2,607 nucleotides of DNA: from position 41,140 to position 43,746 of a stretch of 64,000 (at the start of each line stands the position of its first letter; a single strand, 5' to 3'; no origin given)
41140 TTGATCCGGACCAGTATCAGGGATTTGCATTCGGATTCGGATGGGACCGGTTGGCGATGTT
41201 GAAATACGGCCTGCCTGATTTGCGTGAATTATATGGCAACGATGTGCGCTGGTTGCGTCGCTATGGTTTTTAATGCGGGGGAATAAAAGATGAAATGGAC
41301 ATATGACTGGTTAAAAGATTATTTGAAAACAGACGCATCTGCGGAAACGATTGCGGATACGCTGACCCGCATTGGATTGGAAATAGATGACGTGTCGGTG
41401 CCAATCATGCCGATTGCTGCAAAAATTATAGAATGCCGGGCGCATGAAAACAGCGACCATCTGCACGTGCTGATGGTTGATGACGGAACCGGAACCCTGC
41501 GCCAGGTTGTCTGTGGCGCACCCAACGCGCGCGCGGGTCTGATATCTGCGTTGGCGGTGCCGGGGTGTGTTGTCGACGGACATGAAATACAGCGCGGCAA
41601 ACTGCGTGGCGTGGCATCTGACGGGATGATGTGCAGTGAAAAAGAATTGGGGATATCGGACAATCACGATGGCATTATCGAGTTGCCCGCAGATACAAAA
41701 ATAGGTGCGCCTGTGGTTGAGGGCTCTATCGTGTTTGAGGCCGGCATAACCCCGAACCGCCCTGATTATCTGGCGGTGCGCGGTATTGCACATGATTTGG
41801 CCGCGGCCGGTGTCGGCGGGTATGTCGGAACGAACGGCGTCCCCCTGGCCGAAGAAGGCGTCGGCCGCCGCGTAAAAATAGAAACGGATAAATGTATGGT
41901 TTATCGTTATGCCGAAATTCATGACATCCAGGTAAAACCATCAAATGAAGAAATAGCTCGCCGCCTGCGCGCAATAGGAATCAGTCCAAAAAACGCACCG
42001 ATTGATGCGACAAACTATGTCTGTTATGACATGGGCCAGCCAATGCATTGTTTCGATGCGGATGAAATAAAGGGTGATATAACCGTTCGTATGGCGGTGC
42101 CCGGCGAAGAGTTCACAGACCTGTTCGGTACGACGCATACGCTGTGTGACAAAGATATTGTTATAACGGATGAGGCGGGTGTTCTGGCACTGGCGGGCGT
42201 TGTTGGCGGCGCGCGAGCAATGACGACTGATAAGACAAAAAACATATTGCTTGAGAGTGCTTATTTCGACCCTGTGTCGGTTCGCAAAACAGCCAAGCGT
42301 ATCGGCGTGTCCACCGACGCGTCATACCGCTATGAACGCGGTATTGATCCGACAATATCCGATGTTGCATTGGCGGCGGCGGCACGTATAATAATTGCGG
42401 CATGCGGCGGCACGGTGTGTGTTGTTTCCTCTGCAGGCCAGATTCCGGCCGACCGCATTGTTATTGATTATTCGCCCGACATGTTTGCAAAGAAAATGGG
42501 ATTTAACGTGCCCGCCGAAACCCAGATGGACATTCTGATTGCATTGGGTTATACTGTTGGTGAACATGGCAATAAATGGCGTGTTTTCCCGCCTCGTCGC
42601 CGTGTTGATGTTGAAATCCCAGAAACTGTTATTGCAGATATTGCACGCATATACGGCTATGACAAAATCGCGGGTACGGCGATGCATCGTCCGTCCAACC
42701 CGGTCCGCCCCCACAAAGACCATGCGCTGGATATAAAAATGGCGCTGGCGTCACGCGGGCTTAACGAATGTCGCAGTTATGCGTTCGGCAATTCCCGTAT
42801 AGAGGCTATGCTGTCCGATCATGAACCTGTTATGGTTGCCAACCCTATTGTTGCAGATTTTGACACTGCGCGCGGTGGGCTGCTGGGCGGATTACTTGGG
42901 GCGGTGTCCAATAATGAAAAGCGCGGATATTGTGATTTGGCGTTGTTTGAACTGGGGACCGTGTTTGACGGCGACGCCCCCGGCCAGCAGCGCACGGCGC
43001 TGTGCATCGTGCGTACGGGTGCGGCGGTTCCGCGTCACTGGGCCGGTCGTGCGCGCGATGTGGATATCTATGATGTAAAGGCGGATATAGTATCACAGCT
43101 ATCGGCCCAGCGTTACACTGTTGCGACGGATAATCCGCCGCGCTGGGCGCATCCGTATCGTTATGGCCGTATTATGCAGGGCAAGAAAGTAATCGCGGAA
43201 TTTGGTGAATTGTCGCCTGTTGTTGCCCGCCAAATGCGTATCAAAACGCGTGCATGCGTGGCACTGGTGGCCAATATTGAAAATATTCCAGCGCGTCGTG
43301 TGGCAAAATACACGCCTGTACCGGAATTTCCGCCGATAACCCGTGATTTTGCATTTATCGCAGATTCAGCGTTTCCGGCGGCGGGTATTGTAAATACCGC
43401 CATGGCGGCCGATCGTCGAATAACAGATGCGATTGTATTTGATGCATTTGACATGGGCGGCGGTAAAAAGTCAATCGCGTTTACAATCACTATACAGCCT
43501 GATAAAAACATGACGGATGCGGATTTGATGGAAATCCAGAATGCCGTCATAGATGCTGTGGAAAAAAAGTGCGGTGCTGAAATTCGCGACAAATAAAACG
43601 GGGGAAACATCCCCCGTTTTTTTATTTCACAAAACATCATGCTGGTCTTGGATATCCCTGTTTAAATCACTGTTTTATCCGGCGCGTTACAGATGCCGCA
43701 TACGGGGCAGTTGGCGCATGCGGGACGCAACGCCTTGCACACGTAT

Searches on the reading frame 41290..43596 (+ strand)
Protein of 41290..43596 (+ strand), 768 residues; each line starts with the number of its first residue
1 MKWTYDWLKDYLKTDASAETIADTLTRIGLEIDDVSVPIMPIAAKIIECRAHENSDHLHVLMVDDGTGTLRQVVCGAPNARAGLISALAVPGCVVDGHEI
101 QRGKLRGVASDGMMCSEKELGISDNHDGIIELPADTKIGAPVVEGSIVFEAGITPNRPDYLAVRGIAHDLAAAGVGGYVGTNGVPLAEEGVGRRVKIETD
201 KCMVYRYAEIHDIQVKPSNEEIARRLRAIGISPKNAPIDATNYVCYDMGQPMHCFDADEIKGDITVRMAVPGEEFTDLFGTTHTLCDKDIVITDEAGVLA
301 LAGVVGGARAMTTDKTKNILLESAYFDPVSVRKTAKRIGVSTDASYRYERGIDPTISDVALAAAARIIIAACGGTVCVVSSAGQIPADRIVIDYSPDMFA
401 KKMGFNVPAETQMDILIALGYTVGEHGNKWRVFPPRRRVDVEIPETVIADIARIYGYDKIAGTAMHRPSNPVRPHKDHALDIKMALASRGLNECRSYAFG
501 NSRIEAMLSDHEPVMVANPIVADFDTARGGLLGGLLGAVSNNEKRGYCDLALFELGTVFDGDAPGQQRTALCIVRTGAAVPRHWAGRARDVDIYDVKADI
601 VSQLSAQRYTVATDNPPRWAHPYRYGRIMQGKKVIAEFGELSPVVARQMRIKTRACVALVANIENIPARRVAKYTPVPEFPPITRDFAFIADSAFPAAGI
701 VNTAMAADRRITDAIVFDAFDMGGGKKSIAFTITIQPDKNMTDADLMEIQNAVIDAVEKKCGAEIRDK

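Call 34: find_encoding_contigs(protein=window:41290-43596:+, flank=10000, max_places=1)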
Protein window:41290-43596:+ (768 aa): 13 contigs read that carry it; 1 place shown.
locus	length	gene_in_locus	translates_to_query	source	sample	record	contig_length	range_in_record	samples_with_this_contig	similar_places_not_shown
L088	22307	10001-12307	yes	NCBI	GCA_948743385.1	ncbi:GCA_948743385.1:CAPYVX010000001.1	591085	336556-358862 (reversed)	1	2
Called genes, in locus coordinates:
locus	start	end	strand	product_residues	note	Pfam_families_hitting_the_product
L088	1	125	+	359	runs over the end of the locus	PF01926:MMR_HSR1, PF02421:FeoB_N (weak), PF06071:YchF-GTPase_C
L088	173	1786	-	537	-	PF01807:Zn_ribbon_DnaG, PF08275:DNAG_N, PF13662:Toprim_4, PF01751:Toprim, PF13155:Toprim_2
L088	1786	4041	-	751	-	PF01751:Toprim, PF01131:Topoisom_bac, PF01396:Zn_ribbon_Top1, PF13368:Toprim_C_rpt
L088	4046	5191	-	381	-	PF01098:FTSW_RODA_SPOVE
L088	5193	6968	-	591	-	PF03717:PBP_dimer, PF00905:Transpeptidase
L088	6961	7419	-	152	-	-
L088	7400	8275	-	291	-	PF04085:MreC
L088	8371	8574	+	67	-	PF01632:Ribosomal_L35p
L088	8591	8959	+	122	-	PF00453:Ribosomal_L20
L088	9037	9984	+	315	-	PF02912:Phe_tRNA-synt_N (weak), PF01409:tRNA-synt_2d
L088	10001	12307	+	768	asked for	PF01588:tRNA_bind, PF03483:B3_4, PF03484:B5, PF17759:tRNA_synthFbeta, PF03147:FDX-ACB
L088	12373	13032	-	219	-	PF00730:HhH-GPD, PF00633:HHH (weak)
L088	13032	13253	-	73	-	-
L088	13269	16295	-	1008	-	PF00133:tRNA-synt_1, PF09334:tRNA-synt_1g (faint), PF08264:Anticodon_1, PF19302:DUF5915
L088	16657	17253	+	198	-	PF20730:YetF_N, PF04239:DUF421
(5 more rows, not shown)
